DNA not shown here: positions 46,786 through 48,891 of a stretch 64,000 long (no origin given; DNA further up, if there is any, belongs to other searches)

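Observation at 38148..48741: Three related right-handed beta-helix (GH110-like?) enzymes in one operon, each predicted for a different compartment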

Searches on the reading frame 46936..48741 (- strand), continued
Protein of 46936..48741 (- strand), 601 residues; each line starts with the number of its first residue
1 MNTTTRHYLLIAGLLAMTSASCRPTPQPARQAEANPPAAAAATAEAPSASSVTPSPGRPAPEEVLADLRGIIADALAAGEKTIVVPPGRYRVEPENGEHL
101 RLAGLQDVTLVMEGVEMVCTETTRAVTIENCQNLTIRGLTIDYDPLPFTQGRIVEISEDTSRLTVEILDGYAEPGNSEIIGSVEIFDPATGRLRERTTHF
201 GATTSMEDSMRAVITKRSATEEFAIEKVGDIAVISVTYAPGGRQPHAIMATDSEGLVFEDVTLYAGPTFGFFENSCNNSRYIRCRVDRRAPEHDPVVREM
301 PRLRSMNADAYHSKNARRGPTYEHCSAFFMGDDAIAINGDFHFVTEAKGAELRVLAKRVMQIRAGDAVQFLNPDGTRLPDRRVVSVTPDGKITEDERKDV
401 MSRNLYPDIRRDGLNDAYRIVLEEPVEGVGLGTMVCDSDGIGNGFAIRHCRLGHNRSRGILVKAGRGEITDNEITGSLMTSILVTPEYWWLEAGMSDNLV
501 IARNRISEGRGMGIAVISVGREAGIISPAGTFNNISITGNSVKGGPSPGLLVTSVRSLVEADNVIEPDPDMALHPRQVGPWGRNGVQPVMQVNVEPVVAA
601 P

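Call 30: find_encoding_contigs(protein=P0086, flank=10000, max_places=1)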
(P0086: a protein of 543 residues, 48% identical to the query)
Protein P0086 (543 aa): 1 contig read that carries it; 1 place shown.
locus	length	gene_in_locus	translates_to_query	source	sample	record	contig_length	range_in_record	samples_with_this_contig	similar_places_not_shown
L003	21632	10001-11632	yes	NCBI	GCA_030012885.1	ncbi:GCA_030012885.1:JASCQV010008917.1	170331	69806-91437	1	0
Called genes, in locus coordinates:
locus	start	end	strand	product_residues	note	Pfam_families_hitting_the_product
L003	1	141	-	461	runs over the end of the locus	PF00083:Sugar_tr, PF07690:MFS_1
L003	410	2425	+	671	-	PF03629:SASA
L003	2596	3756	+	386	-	PF17167:Glyco_hydro_94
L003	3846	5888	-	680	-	PF01120:Alpha_L_fucos, PF16871:DUF5077 (weak)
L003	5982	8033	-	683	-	PF01120:Alpha_L_fucos, PF16757:Fucosidase_C (weak)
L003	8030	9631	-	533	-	PF01229:Glyco_hydro_39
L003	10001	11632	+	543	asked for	PF05048:NosD (faint), PF13229:Beta_helix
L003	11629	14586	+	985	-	PF03629:SASA, PF17996:CE2_N (weak), PF00657:Lipase_GDSL, PF13472:Lipase_GDSL_2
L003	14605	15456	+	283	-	PF00165:HTH_AraC (weak), PF12833:HTH_18, PF00165:HTH_AraC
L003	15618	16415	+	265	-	-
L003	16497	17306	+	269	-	-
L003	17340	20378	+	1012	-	PF00703:Glyco_hydro_2, PF02836:Glyco_hydro_2_C (weak)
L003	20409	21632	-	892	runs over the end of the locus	PF02837:Glyco_hydro_2_N, PF21467:BetaGal_gal-bd (weak), PF22666:Glyco_hydro_2_N2 (weak), PF00703:Glyco_hydro_2, PF02836:Glyco_hydro_2_C, PF18565:Glyco_hydro2_C5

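Call 31: find_encoding_contigs(protein=P0112, flank=10000, max_places=1)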
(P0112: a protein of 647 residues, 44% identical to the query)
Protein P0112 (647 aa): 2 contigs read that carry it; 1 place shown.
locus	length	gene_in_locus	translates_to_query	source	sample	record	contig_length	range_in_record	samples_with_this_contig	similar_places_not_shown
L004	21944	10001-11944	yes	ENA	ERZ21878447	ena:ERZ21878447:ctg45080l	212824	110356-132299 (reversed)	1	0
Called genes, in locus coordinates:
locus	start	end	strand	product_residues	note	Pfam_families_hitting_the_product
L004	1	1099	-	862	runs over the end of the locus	PF19543:GH123_N (weak), PF22680:Glyco_hydro_123_N_2 (weak), PF13320:GH123_cat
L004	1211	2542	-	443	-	PF00015:MCPsignal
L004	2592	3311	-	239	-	PF00756:Esterase, PF00561:Abhydrolase_1 (faint), PF12146:Hydrolase_4 (faint), PF01738:DLH, PF00326:Peptidase_S9 (weak), PF02230:Abhydrolase_2 (weak), PF00326:Peptidase_S9 (weak)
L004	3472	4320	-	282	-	PF01261:AP_endonuc_2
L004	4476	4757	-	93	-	-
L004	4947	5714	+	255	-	PF00072:Response_reg, PF00486:Trans_reg_C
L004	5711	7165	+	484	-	PF00672:HAMP, PF00512:HisKA, PF02518:HATPase_c, PF13581:HATPase_c_2 (weak)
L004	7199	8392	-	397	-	PF13620:CarboxypepD_reg, PF13715:CarbopepD_reg_2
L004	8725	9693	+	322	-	PF01797:Y1_Tnp (weak)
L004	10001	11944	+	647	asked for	PF13229:Beta_helix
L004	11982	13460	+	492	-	PF16116:DUF4832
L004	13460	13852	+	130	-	-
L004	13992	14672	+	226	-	-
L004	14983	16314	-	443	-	PF07690:MFS_1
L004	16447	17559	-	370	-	PF05426:Alginate_lyase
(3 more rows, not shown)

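Call 32: find_related_loci(query=A1, collection=genome_contigs, flank=10000)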
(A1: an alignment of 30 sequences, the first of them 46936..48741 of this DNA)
Query A1 (601 aa) in genome_contigs; peptide patterns used: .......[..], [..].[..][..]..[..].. (x = any residue, [..] = any of these).
375 stretches matched a pattern; 346 encode a relative of the query (tblastn E <= 1e-3); the best 80 are kept; 80 distinct loci.
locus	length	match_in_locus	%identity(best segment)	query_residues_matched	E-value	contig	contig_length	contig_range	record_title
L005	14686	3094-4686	71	63-596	0e+0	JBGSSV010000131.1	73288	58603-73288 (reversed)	MAG: Chthoniobacterales bacterium isolate JTS-AC390 k141_3862632, whole genome shotgun sequence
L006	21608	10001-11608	56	62-601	0e+0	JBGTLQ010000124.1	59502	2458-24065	MAG: Terrimicrobiaceae bacterium isolate JTS-RE340 k141_7941410, whole genome shotgun sequence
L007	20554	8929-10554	56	50-595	0e+0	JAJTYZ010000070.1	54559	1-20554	MAG: Chthoniobacterales bacterium isolate DTUVER2 70-Genome52, whole genome shotgun sequence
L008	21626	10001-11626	55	51-595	0e+0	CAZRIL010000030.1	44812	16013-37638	MAG TPA_asm: uncultured Chthoniobacter sp. isolate SRP242652_co2_52 genome assembly, contig: NODE_998_length_44812_cov_8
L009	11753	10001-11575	57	67-595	0e+0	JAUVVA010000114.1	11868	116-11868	MAG: Verrucomicrobiota bacterium isolate CSMAG_1152 CSMAG_1152_k127_5893768_length_11868_cov_37.3918, whole genome shotg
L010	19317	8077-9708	54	48-595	0e+0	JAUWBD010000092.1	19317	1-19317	MAG: Verrucomicrobiota bacterium isolate CSMAG_1311 CSMAG_1311_k141_1285947_length_19317_cov_13.8104, whole genome shotg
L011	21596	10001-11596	53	66-601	0e+0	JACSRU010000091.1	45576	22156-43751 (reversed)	MAG: Chthoniobacterales bacterium isolate VE2 contig-70_645, whole genome shotgun sequence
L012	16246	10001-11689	51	37-601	0e+0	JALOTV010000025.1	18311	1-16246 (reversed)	MAG: Opitutaceae bacterium isolate Prado242 scaffold_4429, whole genome shotgun sequence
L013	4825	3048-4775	50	20-593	0e+0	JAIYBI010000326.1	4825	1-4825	MAG: Opitutaceae bacterium isolate E1_MAG_00038 pond_E1_MAG_00038_000000000489, whole genome shotgun sequence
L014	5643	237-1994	48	15-593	3e-177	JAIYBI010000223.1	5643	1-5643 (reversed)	MAG: Opitutaceae bacterium isolate E1_MAG_00038 pond_E1_MAG_00038_000000000184, whole genome shotgun sequence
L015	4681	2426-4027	45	56-595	3e-150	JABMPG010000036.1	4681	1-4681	MAG: bacterium isolate bin.579 k141_268648, whole genome shotgun sequence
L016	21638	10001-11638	47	38-582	1e-144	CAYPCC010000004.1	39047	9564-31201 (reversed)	MAG TPA_asm: uncultured Phycisphaera sp. isolate SRP072547_co2_92 genome assembly, contig: NODE_1081_length_39047_cov_5.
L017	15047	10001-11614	45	60-601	2e-143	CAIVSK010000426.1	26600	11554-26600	MAG: Akkermansiaceae bacterium isolate A14_bin-1981 genome assembly, contig: bin-1981:426/432, whole genome shotgun sequ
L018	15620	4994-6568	45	67-596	2e-139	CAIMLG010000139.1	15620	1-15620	MAG: uncultured Verrucomicrobia subdivision 3 bacterium isolate MJ-time_bin-6593 genome assembly, contig: bin-6593:139/3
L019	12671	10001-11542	46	64-572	2e-138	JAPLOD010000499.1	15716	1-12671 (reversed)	MAG: Planctomycetota bacterium isolate LacPavin_0920_SED3_MAG_65_12 LacPavin_0920_SED3_scaffold_2476128, whole genome sh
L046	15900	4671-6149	45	65-558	2e-130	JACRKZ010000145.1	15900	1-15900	MAG: Armatimonadetes bacterium isolate NC_groundwater_1868_Pr3_B-0.1um_69_17 SR2-18-B1_coassembly_393281, whole genome s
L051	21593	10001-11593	44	67-597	2e-129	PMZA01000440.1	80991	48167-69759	MAG: Armatimonadetes bacterium isolate fen_943 73.20110800_E3D.109_contig_34908, whole genome shotgun sequence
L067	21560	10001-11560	42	42-567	1e-125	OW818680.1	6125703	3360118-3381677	metagenome genome assembly, chromosome: 1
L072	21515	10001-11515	43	67-573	9e-125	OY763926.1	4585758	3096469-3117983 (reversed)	MAG: Sedimentisphaerales bacterium isolate 7f5c64f7-1a0d-4936-834e-775057159072 genome assembly, chromosome: 1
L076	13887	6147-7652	43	57-566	6e-124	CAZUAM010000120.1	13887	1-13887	MAG TPA_asm: uncultured Planctomycetaceae bacterium isolate binchicken_co262_366 genome assembly, contig: NODE_4893_leng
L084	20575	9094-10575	44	67-563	5e-122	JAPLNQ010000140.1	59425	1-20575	MAG: Planctomycetia bacterium isolate LacPavin_0419_WC53_MAG_65_8 LacPavin_0419_WC53_scaffold_22032, whole genome shotgu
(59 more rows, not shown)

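Call 54: search_protein_representatives(alignment_id=A1)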
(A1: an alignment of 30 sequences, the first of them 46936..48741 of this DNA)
Query: 30 sequences, 560 profile positions. Proteins with E-value up to 0.001 (for the whole library): 5704; up to 1e-10: 3374; up to 1e-30: 1072. The best 150 are listed.
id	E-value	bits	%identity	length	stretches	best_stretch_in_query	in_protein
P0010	5.1e-252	853.8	-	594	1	20-559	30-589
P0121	7.1e-234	793.9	-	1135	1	22-558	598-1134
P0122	6.9e-221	751.1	-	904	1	27-559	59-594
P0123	9.3e-220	747.3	-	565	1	12-533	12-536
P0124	2.7e-218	742.5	-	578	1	9-559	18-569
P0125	2.1e-211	719.8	-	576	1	4-530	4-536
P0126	1.1e-207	707.4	-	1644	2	35-537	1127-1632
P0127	1.8e-207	706.8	-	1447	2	37-533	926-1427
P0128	3.4e-206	702.5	-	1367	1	22-534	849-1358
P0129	6.8e-205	698.3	-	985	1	11-529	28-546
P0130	4.5e-199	679.0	-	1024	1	24-549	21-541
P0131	8.7e-199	678.1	-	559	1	17-558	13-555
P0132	1.0e-198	677.9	-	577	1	25-540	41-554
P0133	1.0e-198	677.8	-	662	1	23-535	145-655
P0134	1.8e-198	677.1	-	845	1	22-545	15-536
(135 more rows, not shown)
